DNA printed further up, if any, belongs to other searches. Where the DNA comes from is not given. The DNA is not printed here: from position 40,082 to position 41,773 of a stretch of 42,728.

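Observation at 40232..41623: Free-standing metallophosphoesterase, paralogous to the tail-tip enzyme domain and enclosed by two terminators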

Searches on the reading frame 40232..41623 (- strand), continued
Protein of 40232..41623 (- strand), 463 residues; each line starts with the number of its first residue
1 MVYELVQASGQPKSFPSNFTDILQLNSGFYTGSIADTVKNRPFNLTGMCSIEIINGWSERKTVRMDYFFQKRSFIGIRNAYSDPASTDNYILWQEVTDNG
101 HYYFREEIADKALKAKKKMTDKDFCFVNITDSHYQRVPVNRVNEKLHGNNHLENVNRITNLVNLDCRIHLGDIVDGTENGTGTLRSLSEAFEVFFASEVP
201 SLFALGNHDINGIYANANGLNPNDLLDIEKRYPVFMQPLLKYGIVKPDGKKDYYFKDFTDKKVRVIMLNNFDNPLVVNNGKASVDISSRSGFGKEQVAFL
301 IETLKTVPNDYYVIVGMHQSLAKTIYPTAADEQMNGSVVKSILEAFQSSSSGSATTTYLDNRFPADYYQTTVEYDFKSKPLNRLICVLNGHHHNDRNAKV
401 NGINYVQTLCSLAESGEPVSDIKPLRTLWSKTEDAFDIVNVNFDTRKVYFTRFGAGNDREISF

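Call 44: fold_search(model_id=the predicted structure, library=pdb)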
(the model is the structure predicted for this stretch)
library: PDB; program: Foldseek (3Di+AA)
matches with E <= 10: 454; with E <= 0.001: 71
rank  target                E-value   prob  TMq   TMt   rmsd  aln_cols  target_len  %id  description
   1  2nxf                  3.5e-10  1.00  0.43  0.62   9.2       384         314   13  Crystal Structure of a dimetal phosphatase from Danio rerio LOC 393393 (released 2006-12-12)
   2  2bq8                  5.2e-10  1.00  0.43  0.63   7.2       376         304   15  Crystal structure of human purple acid phosphatase with an inhibitory conformation of the repression loop (released 2005-10-24)
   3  2hy1                  1.2e-09  1.00  0.37  0.71   6.2       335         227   15  Crystal structure of Rv0805 (released 2006-12-26)
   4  2hyo                  2.5e-09  1.00  0.38  0.72   6.1       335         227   15  Crystal structure of Rv0805 N97A mutant (released 2006-12-26)
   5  7ov2_A                5.2e-09  1.00  0.41  0.60   7.1       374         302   15  Crystal structure of pig purple acid phosphatase in complex with L-glutamine, (poly)ethylene glycol fragments and glyc (released 2022-01-12)
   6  2hyp                  8.7e-09  1.00  0.38  0.71   6.5       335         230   14  Crystal structure of Rv0805 D66A mutant (released 2006-12-26)
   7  1war                  8.7e-09  1.00  0.42  0.60   7.5       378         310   17  Recombinant Human Purple Acid Phosphatase expressed in Pichia Pastoris (released 2005-07-06)
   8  1ute_A                2.2e-08  1.00  0.41  0.59   7.1       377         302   14  PIG PURPLE ACID PHOSPHATASE COMPLEXED WITH PHOSPHATE (released 1999-10-01)
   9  2dxl_A                3.6e-08  1.00  0.41  0.67   6.3       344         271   14  Glycerophosphodiesterase from Enterobacter aerogenes (released 2007-05-22)
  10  2zo9_B                3.8e-08  1.00  0.41  0.66   6.3       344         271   13  Malonate-bound structure of the glycerophosphodiesterase from Enterobacter aerogenes (GpdQ) and characterization of th (released 2008-10-07)
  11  3ib7                  4.8e-08  1.00  0.34  0.51   6.7       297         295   15  Crystal structure of full length Rv0805 (released 2009-09-29)
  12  3d03_A                1.4e-07  1.00  0.43  0.69   5.9       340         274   13  1.9A structure of Glycerophoshphodiesterase (GpdQ) from Enterobacter aerogenes (released 2008-10-14)
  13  9a6c_B                1.4e-07  1.00  0.34  0.33   9.6       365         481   15  Integrative model of YYDD-YYDB by crosslinking MS and deep learning (released 2024-09-18)
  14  5ebb_A                9.5e-07  1.00  0.41  0.46   6.8       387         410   13  Structure of human sphingomyelinase phosphodiesterase like 3A (SMPDL3A) with Zn2+ (released 2016-01-20)
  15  3tgh                  2.4e-06  1.00  0.36  0.50   7.3       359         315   12  GAP50 the anchor in the inner membrane complex of Plasmodium (released 2012-03-07)
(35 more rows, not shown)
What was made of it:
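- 40235..41263 (-): Metallophosphoesterase catalytic domain (residues 121-463). Foldseek matches to 2nxf, purple acid phosphatases, Rv0805 and GpdQ at E 1e-7 to 1e-10 (call 44).
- On Calcineurin-like metallophosphoesterase superfamily (PF00149): 71 PDB chains match at E<=1e-3, and all 50 matches listed are MPE-type proteins (call 44).
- On Known anti-CBASS/anti-Pycsar nucleases (Acb1, Apyc1): The fold is a calcineurin-type MPE (call 44).
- Closest known: GpdQ. Same: Foldseek E 1e-7 to 1e-10, TM 0.6-0.7 on the target (call 44).
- Structural neighbours include the MPE-fold glycerophosphodiesterase GpdQ (call 44). Structural neighbours include the cNMP phosphodiesterase Rv0805 (call 44).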

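Call 45: fold_search(model_id=the predicted structure, library=viral)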
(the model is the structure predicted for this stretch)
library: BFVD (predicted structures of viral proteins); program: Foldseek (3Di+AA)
matches with E <= 10: 287; with E <= 0.001: 38
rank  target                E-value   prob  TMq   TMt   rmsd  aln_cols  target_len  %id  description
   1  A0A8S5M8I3            2.2e-24  1.00  0.63  0.36   9.8       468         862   24  Calcineurin-like phosphoesterase domain-containing protein [Siphoviridae sp. ctzVd36]
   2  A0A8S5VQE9            9.0e-22  1.00  0.59  0.29   5.7       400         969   20  (no name in the UniProt tables at hand)
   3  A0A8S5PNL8            3.2e-21  1.00  0.61  0.50   4.8       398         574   21  Metallophosphatase domain protein [Siphoviridae sp. ct8NQ14]
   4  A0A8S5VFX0            1.4e-18  1.00  0.59  0.37   5.0       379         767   20  Metallophosphatase domain protein [Siphoviridae sp. ctNHj22]
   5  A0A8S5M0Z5            1.7e-18  1.00  0.59  0.43  10.3       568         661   16  Metallophosphatase domain protein [Myoviridae sp. ctyFl19]
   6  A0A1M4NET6            2.1e-17  1.00  0.57  0.51   4.8       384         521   17  Virion protein with calcineurin-like phosphoesterase domain [Enterococcus phage Idefix]
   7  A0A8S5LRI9            5.6e-17  1.00  0.57  0.45   9.6       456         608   18  Metallophosphatase domain protein [Myoviridae sp. ctSGr1]
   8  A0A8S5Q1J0            6.2e-16  1.00  0.54  0.40   5.9       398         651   20  Tail tube protein [Siphoviridae sp. ctR5S1]
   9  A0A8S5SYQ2            2.7e-12  1.00  0.46  0.35  19.9       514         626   16  Metallophosphatase domain protein [Siphoviridae sp. ctDIL13]
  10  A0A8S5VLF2            2.3e-11  1.00  0.39  0.26  19.9       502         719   15  (no name in the UniProt tables at hand)
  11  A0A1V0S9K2            3.4e-08  1.00  0.37  0.63   6.5       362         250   14  Calcineurin-like phosphoesterase domain-containing protein [Catovirus CTV1]
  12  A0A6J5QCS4            2.8e-07  1.00  0.38  0.53   6.6       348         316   12  SbcD DNA repair exonuclease [uncultured Caudovirales phage]
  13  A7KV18                5.3e-07  1.00  0.35  0.23   8.3       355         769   11  (no name in the UniProt tables at hand)
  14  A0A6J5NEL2            9.3e-07  1.00  0.34  0.29  17.2       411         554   12  Uncharacterized protein [uncultured Caudovirales phage]
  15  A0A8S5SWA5            1.3e-06  1.00  0.44  0.42   6.4       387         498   13  Calcineurin-like phosphoesterase [virus sp. ctoC338]
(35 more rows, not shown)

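Call 64: search_protein_families(library=pfam, alignment_id=A4, max_evalue=0.001)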
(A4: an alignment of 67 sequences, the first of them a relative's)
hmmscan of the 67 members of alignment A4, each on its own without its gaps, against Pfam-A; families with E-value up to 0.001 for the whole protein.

A. member 1, P0013 (730 aa): 1 family
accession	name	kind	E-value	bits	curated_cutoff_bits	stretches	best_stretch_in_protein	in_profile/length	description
PF00149.33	Metallophos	-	2.3e-11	44.9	21.5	1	406-664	2-190/191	Calcineurin-like phosphoesterase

B. families by the number of members that match (of 67 scanned): 7 families
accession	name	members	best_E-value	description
PF00149.33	Metallophos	56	2.4e-13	Calcineurin-like phosphoesterase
PF06605.17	Prophage_tail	7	1.7e-23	Prophage endopeptidase tail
PF10651.15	BppU_N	6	8.1e-30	BppU N-terminal domain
PF12850.12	Metallophos_2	5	1.6e-05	Calcineurin-like phosphoesterase superfamily domain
PF03406.18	Phage_fiber_2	1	2.4e-19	Phage tail fibre repeat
PF20578.4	aBig_2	1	1e-06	Atrophied bacterial Ig domain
PF20842.4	Rax2_2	1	4.4e-05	Rax2 second domain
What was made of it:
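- On Calcineurin-like metallophosphoesterase superfamily (PF00149): 56 of 67 relatives also match (call 64).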

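Call 65: search_protein_families(library=phrogs, alignment_id=A4, max_evalue=0.00001)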
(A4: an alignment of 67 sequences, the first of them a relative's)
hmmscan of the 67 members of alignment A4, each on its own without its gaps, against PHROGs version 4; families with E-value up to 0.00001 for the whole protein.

A. member 1, P0013 (730 aa): 4 families
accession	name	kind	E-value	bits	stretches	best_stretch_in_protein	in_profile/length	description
phrog_7158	-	unknown function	4.1e-60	205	1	394-730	215-554/554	-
phrog_16317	-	unknown function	2.1e-08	35.1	1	40-128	60-149/267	-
phrog_287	-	tail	4.1e-06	26.7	1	34-124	54-135/628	minor tail protein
phrog_33325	-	unknown function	9e-06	25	0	19-110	66-159/847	-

B. families by the number of members that match (of 67 scanned): 76 families (the first 25 are shown)
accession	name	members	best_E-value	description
phrog_7158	-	67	1.4e-150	-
phrog_4798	-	10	1.9e-153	tail protein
phrog_12312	-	10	4.8e-56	virion structural protein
phrog_6253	-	10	1.2e-51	minor tail protein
phrog_1775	-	9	3.2e-32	minor head protein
phrog_588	-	8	1.7e-55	tail fiber protein and host specificity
phrog_1649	-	8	1.7e-08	metallo-phosphoesterase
phrog_12244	-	7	5e-57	-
phrog_26466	-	7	6.3e-38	-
phrog_6468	-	6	7.8e-41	tail fiber protein; host specificity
phrog_9478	-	6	3.4e-40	minor tail protein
phrog_17633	-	6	2e-29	minor tail protein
phrog_17240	-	6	4.9e-23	-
phrog_3639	-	6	2.7e-14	minor tail protein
phrog_10512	-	5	1.1e-23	virion structural protein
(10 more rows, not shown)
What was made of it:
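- Many also match Prophage_tail, BppU_N or tail/virion PHROGs (calls 64, 65).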

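Call 74: search_protein_families(library=ncbifam, proteins=[window:40232-41623:-], max_evalue=0.01)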
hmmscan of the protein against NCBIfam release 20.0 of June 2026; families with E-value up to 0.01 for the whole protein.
window:40232-41623:- (463 aa): 0 families

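Call 75: search_protein_families(library=padloc, proteins=[window:40232-41623:-], max_evalue=0.01)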
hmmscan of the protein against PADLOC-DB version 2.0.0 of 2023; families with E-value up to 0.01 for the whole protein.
window:40232-41623:- (463 aa): 0 families

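Call 80: find_related_loci(query=P0021, collection=viral_contigs, flank=7000)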
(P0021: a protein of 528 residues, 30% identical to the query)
Query P0021 (528 aa) in viral_contigs; peptide patterns used: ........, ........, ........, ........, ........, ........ (x = any residue, [..] = any of these).
7 stretches matched a pattern, but none encodes a relative of the query by tblastn (E <= 1e-3).

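Call 81: find_related_loci(query=P0020, collection=viral_contigs, flank=7000)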
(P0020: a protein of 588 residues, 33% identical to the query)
Query P0020 (588 aa) in viral_contigs; peptide patterns used: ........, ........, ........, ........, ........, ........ (x = any residue, [..] = any of these).
1 stretches matched a pattern, but none encodes a relative of the query by tblastn (E <= 1e-3).
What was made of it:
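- Tried and rejected: Scanning viral_contigs with the short relatives P0020 and P0021 found nothing (calls 80, 81), so the genomic context of other short forms is unknown.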

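Call 82: find_related_loci(query=window:40232-41623:-, collection=viral_contigs, flank=6000)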
Query window:40232-41623:- (463 aa) in viral_contigs; peptide patterns used: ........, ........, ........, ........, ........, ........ (x = any residue, [..] = any of these).
15 stretches matched a pattern; 1 encode a relative of the query (tblastn E <= 1e-3); 1 distinct loci.
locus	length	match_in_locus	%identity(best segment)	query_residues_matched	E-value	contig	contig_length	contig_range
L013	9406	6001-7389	100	1-463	0e+0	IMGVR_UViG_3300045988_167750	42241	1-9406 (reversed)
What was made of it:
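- Tried and rejected: Scanning viral_contigs with the protein itself found only the window's own contig (call 82).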

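Call 83: find_encoding_contigs(protein=window:40232-41623:-, flank=6000, max_places=8)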
Protein window:40232-41623:- (463 aa): 10 contigs read that carry it; 7 places shown.
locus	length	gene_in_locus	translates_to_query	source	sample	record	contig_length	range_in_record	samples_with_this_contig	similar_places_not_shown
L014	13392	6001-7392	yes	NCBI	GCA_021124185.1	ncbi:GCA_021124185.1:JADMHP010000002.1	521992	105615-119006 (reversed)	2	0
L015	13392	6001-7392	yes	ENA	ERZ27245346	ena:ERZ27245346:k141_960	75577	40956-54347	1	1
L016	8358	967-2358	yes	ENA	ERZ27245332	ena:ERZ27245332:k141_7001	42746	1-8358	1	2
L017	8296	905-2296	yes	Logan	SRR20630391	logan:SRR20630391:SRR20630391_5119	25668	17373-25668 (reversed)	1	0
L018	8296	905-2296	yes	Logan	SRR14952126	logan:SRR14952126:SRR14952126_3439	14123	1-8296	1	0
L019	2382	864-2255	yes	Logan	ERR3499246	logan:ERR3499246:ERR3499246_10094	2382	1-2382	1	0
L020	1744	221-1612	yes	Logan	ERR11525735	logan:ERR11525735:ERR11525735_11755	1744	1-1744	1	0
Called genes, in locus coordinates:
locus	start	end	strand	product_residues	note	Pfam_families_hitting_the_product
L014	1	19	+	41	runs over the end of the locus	-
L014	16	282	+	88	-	-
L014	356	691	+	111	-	-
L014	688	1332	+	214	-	PF04404:ERF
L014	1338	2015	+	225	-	PF16784:HNHc_6, PF06147:DUF968 (weak)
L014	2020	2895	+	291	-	PF09681:Phage_rep_org_N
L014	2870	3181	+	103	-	-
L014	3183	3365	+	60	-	-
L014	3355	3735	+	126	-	-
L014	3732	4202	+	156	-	PF00436:SSB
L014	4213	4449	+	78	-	-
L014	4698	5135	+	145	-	PF09643:YopX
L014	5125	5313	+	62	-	-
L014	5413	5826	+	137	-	PF05263:DUF722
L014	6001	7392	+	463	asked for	-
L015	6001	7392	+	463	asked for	-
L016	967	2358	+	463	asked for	-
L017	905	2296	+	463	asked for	-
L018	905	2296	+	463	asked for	-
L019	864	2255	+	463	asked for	-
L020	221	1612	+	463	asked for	-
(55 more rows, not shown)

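Call 84: list_cluster_members(proteins=[window:40232-41623:-, P0002])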
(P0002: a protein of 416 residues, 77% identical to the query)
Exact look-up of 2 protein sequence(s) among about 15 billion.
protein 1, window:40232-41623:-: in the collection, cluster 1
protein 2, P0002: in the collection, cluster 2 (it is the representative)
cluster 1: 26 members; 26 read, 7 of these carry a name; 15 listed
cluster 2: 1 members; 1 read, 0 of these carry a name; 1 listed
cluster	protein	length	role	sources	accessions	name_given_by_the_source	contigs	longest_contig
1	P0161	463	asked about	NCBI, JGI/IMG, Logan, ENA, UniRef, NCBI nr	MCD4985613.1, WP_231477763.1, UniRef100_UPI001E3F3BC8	metallophosphoesterase family protein [Enterococcus gallinarum] | metallophosphoesterase family protein n=1 Tax=Enterococcus gallinarum TaxID=1353 ... | metallophosphoesterase [Enterococcus gallinarum]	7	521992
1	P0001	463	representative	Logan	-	-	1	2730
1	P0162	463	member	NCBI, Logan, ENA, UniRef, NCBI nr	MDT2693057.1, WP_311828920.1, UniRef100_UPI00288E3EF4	metallophosphoesterase [Enterococcus gallinarum] | metallophosphoesterase family protein n=1 Tax=Enterococcus gallinarum TaxID=1353 ...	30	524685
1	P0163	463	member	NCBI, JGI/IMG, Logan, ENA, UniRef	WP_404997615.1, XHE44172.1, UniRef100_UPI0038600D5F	metallophosphoesterase family protein [Enterococcus gallinarum] | hypothetical protein | metallophosphoesterase family protein n=1 Tax=Enterococcus gallinarum TaxID=1353 ...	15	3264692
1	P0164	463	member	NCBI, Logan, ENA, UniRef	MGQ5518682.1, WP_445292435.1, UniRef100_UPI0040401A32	metallophosphoesterase family protein [Enterococcus gallinarum] | metallophosphoesterase family protein n=1 Tax=Enterococcus gallinarum TaxID=1353 ...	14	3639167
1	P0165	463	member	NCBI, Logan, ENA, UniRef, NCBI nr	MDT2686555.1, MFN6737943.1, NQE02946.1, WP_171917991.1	metallophosphoesterase family protein [Enterococcus gallinarum] | metallophosphoesterase family protein n=1 Tax=Enterococcus gallinarum TaxID=1353 ... | metallophosphoesterase [Enterococcus gallinarum]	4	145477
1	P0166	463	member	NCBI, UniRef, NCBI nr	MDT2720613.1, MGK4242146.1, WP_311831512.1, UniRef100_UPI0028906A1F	metallophosphoesterase family protein [Enterococcus gallinarum] | metallophosphoesterase family protein n=1 Tax=Enterococcus gallinarum TaxID=1353 ... | metallophosphoesterase [Enterococcus gallinarum]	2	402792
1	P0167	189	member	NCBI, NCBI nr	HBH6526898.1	TPA: hypothetical protein KT836_002971, partial [Enterococcus faecium] | hypothetical protein [Enterococcus faecium]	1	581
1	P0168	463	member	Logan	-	-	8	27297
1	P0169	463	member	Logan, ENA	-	-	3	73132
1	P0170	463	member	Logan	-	-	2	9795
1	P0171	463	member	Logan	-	-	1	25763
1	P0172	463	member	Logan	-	-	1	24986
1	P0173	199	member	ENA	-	-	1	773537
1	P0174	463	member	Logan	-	-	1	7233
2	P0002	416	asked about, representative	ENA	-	-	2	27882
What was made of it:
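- It is stably kept in many E. gallinarum genomes (call 84). The reading frame is full-length in the 13 full-length members listed of a 26-member cluster (call 84).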

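Call 100: get_annotated_region(hit=H9, flank=5000)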
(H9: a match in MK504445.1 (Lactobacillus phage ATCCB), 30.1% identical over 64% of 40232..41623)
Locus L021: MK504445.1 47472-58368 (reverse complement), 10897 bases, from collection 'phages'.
description: Lactobacillus phage ATCCB, complete genome.
organism: Lactobacillus phage ATCCB (NCBI taxid 2510944)
taxonomy: Viruses; Duplodnaviria; Heunggongvirae; Uroviricota; Caudoviricetes; Tybeckvirinae
host: Lactobacillus brevis; source: irish wastewater; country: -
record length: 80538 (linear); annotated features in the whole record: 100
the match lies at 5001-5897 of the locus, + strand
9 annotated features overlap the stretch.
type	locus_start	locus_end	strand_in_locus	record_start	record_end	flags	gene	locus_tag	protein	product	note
CDS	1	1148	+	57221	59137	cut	-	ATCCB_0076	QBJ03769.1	distal tail protein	-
CDS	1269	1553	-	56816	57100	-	-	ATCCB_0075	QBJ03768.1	hypothetical protein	-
CDS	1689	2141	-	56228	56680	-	-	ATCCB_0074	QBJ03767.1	hypothetical protein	-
CDS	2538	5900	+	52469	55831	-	-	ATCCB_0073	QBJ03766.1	minor structural protein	-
CDS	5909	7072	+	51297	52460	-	-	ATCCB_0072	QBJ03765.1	tail fiber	-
CDS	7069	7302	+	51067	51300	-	-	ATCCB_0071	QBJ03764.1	hypothetical protein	-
CDS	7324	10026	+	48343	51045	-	-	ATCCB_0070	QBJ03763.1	BppU-like baseplate protein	-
CDS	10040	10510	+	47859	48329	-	-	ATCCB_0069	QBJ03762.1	attachment protein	-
CDS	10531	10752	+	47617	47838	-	-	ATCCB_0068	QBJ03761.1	hypothetical protein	-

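Call 102: search_solved_structures(query=P0004, max_evalue=0.01, show_alignments=1)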
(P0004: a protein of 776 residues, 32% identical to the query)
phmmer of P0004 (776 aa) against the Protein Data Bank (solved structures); distinct sequences matched with E-value up to 0.01: 2.
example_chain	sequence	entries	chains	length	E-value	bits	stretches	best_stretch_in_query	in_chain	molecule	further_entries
6iac_D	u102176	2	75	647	2.7e-18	68.9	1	19-101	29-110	Minor structural protein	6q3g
6iab_A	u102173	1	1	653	2.8e-18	68.8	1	19-101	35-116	Tail Fiber of phage P68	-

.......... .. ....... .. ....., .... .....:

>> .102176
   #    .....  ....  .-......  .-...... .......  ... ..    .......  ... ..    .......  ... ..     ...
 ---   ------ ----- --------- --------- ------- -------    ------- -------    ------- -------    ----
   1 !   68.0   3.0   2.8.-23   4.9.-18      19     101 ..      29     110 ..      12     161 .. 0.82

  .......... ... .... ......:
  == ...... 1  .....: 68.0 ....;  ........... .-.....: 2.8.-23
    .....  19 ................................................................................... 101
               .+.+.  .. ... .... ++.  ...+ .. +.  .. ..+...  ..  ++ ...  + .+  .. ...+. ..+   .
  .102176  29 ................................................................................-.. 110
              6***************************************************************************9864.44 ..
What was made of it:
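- Closest known: Receptor-binding tail fibres of staphylococcal picoviruses. Different: Those proteins have an N-terminal P68-type anchor and coiled coil (tested for P0004, call 102) and two N-dom copies.
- Fibre origin: P0004 carries 2x N-dom + MPE behind an N-terminus homologous to the P68 tail-fibre anchor (E 2.7e-18, call 102).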
